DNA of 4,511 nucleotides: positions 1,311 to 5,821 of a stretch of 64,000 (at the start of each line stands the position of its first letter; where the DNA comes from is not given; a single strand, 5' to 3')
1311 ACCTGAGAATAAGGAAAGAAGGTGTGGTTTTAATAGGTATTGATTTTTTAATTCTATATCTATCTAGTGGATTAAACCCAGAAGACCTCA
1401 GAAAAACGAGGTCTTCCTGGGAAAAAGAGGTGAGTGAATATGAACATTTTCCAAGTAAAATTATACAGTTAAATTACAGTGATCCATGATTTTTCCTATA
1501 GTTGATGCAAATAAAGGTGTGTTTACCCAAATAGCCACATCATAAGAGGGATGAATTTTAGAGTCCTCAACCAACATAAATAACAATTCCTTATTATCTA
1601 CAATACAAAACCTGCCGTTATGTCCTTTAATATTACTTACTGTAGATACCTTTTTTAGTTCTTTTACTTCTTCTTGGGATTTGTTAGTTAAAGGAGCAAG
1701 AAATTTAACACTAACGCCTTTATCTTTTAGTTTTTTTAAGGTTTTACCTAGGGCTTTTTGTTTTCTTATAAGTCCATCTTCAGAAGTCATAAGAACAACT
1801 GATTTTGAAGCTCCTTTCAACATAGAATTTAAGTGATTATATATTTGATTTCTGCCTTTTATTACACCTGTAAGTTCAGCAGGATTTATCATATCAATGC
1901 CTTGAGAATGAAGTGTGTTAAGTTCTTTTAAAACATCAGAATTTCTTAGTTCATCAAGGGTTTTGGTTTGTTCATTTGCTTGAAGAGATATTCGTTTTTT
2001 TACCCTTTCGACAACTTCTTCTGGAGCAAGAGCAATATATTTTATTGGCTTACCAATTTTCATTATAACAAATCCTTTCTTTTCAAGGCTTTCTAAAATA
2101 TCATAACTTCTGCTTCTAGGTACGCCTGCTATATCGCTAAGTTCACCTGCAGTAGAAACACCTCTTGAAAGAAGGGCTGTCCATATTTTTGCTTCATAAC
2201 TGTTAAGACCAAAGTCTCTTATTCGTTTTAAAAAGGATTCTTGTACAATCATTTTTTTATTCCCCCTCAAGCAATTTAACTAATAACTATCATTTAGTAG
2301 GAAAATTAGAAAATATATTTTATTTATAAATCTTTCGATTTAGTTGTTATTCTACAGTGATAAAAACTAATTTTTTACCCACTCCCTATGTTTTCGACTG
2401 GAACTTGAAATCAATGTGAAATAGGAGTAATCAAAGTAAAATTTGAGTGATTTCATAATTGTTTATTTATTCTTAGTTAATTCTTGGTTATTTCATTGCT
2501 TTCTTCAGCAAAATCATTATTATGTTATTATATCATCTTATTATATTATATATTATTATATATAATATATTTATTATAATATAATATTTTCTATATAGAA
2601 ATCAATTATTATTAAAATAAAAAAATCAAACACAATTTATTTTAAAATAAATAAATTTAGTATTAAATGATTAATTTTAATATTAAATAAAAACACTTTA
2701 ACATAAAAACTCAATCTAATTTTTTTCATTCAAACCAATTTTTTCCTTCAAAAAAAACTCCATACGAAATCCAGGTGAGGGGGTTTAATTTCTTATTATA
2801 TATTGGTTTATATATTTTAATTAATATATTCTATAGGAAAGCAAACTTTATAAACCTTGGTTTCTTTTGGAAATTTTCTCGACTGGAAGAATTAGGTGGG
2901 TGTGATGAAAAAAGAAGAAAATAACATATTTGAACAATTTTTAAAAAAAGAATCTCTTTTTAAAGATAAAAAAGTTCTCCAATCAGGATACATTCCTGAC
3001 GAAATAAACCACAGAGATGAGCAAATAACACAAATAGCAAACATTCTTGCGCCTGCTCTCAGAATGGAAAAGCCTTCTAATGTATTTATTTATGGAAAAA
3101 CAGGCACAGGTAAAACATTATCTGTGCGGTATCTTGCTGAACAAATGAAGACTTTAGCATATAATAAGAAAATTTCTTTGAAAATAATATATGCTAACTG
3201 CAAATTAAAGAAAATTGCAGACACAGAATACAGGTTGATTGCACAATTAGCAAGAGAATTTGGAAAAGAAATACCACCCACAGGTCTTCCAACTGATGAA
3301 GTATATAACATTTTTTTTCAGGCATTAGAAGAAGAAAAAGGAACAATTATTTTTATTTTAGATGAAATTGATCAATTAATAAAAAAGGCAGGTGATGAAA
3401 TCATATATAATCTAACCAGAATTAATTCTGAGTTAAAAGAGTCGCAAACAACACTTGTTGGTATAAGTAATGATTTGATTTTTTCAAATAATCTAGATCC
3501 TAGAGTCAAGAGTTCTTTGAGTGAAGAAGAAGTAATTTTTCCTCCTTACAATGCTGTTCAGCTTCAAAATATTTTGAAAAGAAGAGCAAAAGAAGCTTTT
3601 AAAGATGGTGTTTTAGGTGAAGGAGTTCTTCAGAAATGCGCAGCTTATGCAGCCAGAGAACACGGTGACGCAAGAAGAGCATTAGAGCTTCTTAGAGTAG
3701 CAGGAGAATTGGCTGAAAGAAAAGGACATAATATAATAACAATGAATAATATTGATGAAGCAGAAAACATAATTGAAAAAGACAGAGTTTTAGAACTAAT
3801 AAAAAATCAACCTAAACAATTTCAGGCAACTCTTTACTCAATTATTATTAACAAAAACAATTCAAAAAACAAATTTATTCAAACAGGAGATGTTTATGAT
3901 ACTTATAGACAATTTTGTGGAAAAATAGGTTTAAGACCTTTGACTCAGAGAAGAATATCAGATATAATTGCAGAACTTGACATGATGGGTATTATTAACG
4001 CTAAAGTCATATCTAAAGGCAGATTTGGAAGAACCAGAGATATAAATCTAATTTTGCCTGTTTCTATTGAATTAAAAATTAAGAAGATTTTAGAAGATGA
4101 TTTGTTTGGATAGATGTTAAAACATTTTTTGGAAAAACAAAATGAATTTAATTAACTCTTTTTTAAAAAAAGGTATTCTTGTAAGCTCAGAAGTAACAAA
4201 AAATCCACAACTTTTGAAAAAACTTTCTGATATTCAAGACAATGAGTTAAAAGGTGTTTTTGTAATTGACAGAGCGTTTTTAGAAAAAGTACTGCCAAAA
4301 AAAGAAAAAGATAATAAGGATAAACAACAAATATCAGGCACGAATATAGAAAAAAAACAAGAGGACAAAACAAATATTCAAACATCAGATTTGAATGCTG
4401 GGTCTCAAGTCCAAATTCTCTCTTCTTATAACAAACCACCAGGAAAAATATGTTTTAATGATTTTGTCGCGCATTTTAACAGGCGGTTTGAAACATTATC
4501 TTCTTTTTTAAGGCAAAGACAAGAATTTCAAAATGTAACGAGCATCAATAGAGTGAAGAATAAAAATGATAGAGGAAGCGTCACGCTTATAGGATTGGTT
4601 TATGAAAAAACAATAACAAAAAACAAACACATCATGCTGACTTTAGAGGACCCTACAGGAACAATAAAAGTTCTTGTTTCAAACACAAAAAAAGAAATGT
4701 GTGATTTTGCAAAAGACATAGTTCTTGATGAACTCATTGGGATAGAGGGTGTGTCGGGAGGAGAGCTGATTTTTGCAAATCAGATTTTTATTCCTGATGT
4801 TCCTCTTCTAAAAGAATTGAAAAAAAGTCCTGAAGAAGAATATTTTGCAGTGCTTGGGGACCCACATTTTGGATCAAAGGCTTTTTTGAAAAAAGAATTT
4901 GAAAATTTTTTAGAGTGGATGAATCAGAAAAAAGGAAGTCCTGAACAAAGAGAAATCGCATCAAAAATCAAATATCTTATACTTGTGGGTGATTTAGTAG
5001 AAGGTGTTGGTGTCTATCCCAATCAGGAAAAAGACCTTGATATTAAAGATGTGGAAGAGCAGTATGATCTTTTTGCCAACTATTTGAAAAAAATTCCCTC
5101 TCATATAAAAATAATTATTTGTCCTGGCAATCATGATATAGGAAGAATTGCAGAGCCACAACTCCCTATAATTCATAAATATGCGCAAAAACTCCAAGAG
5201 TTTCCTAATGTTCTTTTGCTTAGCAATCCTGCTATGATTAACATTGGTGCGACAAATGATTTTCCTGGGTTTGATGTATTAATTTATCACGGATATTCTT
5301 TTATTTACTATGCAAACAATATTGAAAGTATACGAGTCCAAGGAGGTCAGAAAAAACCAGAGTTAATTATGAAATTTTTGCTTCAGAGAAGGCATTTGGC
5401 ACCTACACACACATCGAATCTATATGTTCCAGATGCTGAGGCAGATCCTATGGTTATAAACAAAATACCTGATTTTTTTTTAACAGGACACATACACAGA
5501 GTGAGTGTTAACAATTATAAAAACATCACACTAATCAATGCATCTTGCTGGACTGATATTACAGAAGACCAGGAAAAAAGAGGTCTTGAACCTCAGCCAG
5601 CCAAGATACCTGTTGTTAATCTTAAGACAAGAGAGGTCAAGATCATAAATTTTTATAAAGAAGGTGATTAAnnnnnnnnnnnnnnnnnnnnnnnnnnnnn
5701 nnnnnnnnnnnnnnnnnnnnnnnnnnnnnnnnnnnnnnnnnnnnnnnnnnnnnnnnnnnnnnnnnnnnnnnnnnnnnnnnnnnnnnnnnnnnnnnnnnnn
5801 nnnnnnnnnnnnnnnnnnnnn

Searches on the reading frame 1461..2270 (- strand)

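Call 8: search_protein_families(library=pfam, proteins=[window:1461-2270:-])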
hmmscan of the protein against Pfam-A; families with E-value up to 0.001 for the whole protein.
window:1461-2270:- (269 aa): 2 families
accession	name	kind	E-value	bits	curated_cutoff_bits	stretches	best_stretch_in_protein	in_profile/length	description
PF01978.25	TrmB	-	1.1e-20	73.7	25.6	1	19-84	3-68/68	Sugar-specific transcriptional regulator TrmB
PF11495.14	Regulator_TrmB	-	0.00059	19.6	22.2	1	136-233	4-96/233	Archaeal transcriptional regulator TrmB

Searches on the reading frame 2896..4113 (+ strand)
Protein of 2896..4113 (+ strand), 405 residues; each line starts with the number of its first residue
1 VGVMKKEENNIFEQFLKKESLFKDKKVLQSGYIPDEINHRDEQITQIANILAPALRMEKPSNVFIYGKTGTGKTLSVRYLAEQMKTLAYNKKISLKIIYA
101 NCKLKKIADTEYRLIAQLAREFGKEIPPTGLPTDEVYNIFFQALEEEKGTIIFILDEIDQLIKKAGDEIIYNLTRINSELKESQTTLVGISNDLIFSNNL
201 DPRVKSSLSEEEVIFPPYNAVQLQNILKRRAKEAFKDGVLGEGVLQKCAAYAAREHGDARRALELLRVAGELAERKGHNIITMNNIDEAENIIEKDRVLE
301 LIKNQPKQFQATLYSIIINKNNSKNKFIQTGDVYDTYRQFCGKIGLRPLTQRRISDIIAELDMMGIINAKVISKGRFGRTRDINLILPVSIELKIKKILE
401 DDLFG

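Call 8: search_protein_families(library=pfam, proteins=[window:2896-4113:+])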
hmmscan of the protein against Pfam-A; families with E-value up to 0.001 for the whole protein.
window:2896-4113:+ (405 aa): 11 families
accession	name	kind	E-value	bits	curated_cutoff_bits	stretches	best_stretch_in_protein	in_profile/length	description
PF09079.17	Cdc6_C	-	2.6e-25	88.7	25.1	1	300-386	1-87/96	CDC6, C terminal winged helix domain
PF22703.2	Cdc6_lid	-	5e-25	87.6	27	1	225-290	2-67/68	Cdc6 AAA+ ATPase-type lid domain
PF13401.12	AAA_22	-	4.2e-12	47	27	1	60-189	5-122/130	AAA domain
PF13191.12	AAA_16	-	6.7e-10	40.1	32.6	1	40-175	5-157/167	AAA ATPase domain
PF00004.35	AAA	-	1.5e-08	35.6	21.2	1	64-205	2-119/131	ATPase family associated with various cellular activities (AAA)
PF01637.24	ATPase_2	-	2.2e-07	31.4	33.2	1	40-184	4-146/225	ATPase domain predominantly from Archaea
PF05729.18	NACHT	-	9.1e-06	26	26.7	1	63-167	3-99/167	NACHT domain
PF22606.2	Cdc6-ORC-like_ATPase_lid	-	1.1e-05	25.6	27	1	218-274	1-57/60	Cdc6/ORC-like, ATPase lid domain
PF07693.20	KAP_NTPase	-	0.00017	21.4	20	0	111-164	125-166/293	KAP family P-loop domain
PF05621.17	TniB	-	0.00055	19.9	22.4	1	49-182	24-155/189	Bacterial TniB protein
PF00270.35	DEAD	-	0.00074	19.7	26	0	56-79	12-33/167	DEAD/DEAH box helicase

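Call 79: search_solved_structures(query=window:2896-4113:+, max_evalue=1e-10, show_alignments=2)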
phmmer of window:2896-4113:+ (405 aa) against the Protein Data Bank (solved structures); distinct sequences matched with E-value up to 1e-10: 19.
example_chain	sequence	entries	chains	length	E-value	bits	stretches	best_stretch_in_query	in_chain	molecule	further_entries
2qby_A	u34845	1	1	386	3.1e-103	349.2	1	19-402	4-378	Cell division control protein 6 homolog 1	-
2v1u_A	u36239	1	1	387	6.5e-96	325.1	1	20-386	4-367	CELL DIVISION CONTROL PROTEIN 6 HOMOLOG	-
2qby_B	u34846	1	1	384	4.3e-42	148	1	36-386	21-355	Cell division control protein 6 homolog 3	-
1fnn_A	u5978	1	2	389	8.6e-25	91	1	23-401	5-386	CELL DIVISION CONTROL PROTEIN 6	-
8rwv_F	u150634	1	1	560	3.4e-24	89.1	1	8-276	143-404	Cell division control protein 6 homolog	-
8s0e_G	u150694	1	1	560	3.5e-24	89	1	8-276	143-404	Cell division control protein 6 homolog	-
7jgr_G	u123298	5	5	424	4.2e-20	75.6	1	26-320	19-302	Cell division control protein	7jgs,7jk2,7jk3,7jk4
1w5s_A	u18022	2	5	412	5.8e-17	65.3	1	18-385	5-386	ORIGIN RECOGNITION COMPLEX SUBUNIT 2 ORC2 | ORC2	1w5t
5uj7_A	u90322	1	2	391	1.1e-12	51.1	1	28-349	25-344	Origin recognition complex subunit 1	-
7jpo_A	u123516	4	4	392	1.1e-12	51.1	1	28-349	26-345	Origin recognition complex subunit 1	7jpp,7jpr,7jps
5ujm_A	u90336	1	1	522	3.8e-12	49.4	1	28-348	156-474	Origin recognition complex subunit 1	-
4xgc_A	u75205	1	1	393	5e-12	49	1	24-317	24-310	Origin recognition complex subunit 1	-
7ctf_A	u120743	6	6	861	8e-12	48.4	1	28-347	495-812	Origin recognition complex subunit 1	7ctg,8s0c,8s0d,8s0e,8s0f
7jgr_A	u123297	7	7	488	8.9e-12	48.2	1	24-317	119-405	Origin recognition complex subunit 1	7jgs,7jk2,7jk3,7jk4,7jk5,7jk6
8rwv_A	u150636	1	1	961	9.9e-12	48.1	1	28-347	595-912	Origin recognition complex subunit 1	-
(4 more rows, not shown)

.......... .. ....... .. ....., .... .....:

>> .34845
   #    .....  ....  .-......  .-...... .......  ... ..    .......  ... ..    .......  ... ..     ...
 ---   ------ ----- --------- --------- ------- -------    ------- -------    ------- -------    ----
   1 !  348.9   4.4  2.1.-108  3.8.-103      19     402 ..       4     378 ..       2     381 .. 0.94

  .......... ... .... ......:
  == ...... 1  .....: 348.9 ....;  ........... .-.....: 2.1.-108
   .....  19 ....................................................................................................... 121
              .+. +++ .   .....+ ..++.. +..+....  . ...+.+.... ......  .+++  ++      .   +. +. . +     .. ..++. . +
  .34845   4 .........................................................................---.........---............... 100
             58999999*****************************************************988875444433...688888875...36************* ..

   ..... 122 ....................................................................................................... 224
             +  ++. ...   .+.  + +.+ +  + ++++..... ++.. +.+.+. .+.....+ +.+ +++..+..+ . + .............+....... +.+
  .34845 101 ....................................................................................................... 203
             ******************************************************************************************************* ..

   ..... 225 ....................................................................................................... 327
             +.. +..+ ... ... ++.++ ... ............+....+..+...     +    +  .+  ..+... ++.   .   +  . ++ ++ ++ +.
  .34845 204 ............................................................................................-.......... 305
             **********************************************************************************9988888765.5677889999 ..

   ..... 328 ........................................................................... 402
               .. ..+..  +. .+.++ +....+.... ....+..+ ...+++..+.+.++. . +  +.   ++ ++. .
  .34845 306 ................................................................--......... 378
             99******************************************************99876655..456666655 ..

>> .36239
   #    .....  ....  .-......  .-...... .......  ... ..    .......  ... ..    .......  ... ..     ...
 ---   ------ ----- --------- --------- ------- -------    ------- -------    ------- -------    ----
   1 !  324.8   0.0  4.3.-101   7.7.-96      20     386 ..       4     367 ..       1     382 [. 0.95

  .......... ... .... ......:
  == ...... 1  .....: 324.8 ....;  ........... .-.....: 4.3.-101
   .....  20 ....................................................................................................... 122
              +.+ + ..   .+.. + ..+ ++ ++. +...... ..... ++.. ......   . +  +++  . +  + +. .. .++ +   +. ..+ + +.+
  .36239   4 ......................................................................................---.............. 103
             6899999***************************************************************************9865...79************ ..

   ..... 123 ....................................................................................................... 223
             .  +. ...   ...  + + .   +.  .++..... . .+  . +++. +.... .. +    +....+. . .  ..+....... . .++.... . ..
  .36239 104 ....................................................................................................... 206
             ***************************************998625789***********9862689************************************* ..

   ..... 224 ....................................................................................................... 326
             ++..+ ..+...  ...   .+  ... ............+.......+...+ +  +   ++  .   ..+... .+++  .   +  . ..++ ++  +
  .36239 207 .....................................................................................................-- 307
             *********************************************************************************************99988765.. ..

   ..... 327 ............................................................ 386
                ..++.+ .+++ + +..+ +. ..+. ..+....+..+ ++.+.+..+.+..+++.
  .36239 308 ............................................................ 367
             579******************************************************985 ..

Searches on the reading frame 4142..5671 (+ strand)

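Call 8: search_protein_families(library=pfam, proteins=[window:4142-5671:+])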
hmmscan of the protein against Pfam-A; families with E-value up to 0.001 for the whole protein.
window:4142-5671:+ (509 aa): 3 families
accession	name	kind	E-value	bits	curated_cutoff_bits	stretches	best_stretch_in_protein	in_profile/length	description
PF04042.21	DNA_pol_E_B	-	1.2e-12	48.2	29.1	1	236-450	2-203/210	DNA polymerase alpha/epsilon subunit B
PF00149.33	Metallophos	-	8.1e-11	43.1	21.5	1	235-453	3-190/191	Calcineurin-like phosphoesterase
PF01336.31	tRNA_anti-codon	-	1.1e-06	28.9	27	1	147-204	1-56/75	OB-fold nucleic acid binding domain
